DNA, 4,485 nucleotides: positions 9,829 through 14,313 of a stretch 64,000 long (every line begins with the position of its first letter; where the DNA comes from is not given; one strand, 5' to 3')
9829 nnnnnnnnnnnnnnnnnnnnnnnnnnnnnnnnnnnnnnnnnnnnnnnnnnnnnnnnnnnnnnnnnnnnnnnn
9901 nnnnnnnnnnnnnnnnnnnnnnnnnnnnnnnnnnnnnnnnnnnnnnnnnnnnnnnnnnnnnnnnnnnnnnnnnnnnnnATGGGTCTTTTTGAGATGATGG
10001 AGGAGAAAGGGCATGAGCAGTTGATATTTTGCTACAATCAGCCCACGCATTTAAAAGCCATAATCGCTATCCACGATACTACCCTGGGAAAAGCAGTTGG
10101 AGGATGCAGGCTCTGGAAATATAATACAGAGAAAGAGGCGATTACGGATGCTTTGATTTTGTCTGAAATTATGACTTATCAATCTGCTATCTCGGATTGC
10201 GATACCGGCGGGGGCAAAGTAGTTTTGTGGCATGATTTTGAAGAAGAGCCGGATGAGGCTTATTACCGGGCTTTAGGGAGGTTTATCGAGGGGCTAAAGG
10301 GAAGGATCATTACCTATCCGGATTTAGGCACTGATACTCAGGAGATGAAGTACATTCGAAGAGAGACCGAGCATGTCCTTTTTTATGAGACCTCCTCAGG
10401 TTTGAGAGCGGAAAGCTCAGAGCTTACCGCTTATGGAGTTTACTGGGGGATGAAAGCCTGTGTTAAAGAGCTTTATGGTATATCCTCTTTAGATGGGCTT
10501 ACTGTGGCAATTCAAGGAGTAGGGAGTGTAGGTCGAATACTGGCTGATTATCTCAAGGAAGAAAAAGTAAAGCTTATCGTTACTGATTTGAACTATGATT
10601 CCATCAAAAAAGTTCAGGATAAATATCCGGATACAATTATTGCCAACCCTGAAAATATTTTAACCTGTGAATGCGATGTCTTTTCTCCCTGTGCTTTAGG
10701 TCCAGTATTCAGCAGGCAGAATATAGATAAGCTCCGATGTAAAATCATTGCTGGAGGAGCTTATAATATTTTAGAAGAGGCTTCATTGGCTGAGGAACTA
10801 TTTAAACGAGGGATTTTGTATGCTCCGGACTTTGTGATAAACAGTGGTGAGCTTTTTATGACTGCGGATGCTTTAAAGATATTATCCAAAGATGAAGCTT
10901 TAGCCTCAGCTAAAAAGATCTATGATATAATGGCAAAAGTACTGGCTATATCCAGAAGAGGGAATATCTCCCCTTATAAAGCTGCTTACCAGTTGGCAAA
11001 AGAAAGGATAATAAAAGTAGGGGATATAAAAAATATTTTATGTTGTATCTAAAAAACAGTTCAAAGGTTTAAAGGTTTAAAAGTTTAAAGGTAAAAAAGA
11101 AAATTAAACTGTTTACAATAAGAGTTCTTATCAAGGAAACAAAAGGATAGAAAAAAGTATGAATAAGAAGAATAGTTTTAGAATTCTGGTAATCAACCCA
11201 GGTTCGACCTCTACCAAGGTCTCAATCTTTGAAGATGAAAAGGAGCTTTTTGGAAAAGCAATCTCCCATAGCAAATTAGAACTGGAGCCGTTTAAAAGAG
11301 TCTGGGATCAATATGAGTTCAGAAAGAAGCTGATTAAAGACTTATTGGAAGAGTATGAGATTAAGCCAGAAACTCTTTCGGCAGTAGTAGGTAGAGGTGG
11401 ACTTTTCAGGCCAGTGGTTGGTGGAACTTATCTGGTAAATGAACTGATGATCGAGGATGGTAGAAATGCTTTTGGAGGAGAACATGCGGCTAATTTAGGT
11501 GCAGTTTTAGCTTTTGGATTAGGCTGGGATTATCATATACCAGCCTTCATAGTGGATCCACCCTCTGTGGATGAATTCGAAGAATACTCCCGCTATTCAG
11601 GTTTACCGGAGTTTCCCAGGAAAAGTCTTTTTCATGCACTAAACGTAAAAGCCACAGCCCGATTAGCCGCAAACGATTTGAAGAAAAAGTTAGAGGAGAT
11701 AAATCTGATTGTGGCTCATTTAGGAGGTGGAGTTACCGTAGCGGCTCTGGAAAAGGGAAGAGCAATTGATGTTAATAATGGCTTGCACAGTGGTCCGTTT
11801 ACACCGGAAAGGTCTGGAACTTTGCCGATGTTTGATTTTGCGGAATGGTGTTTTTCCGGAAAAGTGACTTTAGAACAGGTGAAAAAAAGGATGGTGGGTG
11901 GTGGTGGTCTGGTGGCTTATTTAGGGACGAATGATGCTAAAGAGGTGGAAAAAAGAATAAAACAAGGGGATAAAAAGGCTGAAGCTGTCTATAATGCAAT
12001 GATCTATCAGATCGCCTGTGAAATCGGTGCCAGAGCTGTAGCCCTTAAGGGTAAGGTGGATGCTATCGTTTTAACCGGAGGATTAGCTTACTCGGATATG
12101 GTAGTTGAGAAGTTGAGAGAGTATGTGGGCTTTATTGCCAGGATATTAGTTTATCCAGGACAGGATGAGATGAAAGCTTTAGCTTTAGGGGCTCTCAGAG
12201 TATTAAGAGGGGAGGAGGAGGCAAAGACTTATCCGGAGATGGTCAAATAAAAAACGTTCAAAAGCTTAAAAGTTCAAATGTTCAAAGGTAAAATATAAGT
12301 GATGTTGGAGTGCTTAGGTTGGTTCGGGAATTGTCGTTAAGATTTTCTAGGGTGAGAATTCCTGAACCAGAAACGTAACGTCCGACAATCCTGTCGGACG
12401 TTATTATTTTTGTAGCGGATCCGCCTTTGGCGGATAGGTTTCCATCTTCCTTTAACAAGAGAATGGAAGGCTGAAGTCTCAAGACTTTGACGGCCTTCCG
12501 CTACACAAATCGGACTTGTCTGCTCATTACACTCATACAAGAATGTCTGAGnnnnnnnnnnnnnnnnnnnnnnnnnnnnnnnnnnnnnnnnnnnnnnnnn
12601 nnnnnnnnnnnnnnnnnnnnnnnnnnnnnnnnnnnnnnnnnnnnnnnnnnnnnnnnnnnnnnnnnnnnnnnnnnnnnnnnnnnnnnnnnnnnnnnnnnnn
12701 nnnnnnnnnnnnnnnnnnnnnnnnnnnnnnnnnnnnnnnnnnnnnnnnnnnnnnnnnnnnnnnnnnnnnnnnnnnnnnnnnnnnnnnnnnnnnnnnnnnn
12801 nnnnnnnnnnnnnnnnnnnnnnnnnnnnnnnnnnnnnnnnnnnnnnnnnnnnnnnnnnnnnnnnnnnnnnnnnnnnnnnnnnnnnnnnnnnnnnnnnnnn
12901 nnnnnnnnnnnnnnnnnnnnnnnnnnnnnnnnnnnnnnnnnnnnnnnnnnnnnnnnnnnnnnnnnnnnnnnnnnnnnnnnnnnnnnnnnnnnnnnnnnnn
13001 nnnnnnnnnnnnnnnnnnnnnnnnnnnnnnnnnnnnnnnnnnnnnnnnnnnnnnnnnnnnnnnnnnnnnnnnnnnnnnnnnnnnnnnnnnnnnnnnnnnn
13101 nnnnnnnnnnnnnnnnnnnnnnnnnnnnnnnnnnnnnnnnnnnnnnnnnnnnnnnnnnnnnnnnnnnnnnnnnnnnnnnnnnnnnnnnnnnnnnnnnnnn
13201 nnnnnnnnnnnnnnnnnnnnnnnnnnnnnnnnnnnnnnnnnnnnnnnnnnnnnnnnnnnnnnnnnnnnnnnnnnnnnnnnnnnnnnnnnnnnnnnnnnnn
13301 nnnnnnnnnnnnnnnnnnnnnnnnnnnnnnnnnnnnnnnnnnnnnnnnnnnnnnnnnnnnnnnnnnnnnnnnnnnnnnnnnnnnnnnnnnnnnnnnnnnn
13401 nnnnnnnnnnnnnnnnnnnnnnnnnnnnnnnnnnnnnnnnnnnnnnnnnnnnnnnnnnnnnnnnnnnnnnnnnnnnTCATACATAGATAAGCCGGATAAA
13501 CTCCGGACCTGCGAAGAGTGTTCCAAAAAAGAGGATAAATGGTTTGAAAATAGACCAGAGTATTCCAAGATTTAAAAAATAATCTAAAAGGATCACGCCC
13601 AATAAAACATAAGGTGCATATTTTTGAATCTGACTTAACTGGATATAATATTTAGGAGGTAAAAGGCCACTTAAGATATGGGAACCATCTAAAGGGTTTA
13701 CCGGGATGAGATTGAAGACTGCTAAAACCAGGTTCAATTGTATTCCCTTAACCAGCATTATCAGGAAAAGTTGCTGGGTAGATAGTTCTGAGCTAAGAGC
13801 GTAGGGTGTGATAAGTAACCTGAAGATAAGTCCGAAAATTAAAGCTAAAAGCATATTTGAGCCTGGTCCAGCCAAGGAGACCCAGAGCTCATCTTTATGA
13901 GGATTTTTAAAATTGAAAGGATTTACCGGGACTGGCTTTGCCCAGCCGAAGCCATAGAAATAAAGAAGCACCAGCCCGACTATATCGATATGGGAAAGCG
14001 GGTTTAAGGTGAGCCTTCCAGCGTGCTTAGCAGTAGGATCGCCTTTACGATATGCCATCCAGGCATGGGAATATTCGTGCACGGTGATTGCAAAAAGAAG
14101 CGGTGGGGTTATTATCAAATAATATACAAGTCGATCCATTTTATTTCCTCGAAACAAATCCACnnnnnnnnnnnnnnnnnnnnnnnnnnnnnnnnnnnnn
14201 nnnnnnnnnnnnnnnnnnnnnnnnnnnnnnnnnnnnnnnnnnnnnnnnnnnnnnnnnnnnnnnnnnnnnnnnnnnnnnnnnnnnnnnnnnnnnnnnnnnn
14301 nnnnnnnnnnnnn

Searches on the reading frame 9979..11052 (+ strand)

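Call 11: search_protein_families(library=pfam, proteins=[window:9979-11052:+])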
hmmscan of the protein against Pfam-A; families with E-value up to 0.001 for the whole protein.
window:9979-11052:+ (357 aa): 2 families
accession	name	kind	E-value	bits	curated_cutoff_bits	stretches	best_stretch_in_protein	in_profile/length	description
PF02812.23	ELFV_dehydrog_N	-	8.3e-21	74.5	25.3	1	23-131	19-128/129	Glu/Leu/Phe/Val dehydrogenase, dimerisation domain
PF00208.27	ELFV_dehydrog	-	3e-15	57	23.4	2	219-345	100-234/241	Glutamate/Leucine/Phenylalanine/Valine dehydrogenase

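Call 50: search_protein_families(library=ncbifam, proteins=[window:9979-11052:+], max_evalue=1e-30)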
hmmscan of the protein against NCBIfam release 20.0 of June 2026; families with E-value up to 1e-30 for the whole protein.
window:9979-11052:+ (357 aa): 1 family
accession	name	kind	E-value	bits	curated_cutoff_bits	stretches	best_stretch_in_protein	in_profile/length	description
NF035922.1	Trp_DH_ScyB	equivalog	1.7e-91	306.8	600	1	3-347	2-342/346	tryptophan dehydrogenase ScyB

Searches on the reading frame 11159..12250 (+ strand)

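Call 11: search_protein_families(library=pfam, proteins=[window:11159-12250:+])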
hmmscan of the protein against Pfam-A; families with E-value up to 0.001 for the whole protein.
window:11159-12250:+ (363 aa): 3 families
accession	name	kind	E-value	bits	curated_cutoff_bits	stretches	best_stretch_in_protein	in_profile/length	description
PF00871.23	Acetate_kinase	-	2.7e-21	76.1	22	1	157-317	176-341/392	Acetokinase family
PF01869.26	BcrAD_BadFG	-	6.1e-07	29.7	31.5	0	266-323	187-244/271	BadF/BadG/BcrA/BcrD ATPase family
PF00480.26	ROK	-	0.00046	20.2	22.9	1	257-323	194-258/294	ROK family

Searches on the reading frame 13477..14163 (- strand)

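Call 11: search_protein_families(library=pfam, proteins=[window:13477-14163:-])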
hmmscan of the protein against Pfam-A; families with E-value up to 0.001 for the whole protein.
window:13477-14163:- (228 aa): 1 family
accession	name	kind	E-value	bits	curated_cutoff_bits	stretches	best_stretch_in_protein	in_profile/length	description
PF02163.28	Peptidase_M50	-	4.8e-13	49.4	27.2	1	22-169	6-195/221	Peptidase family M50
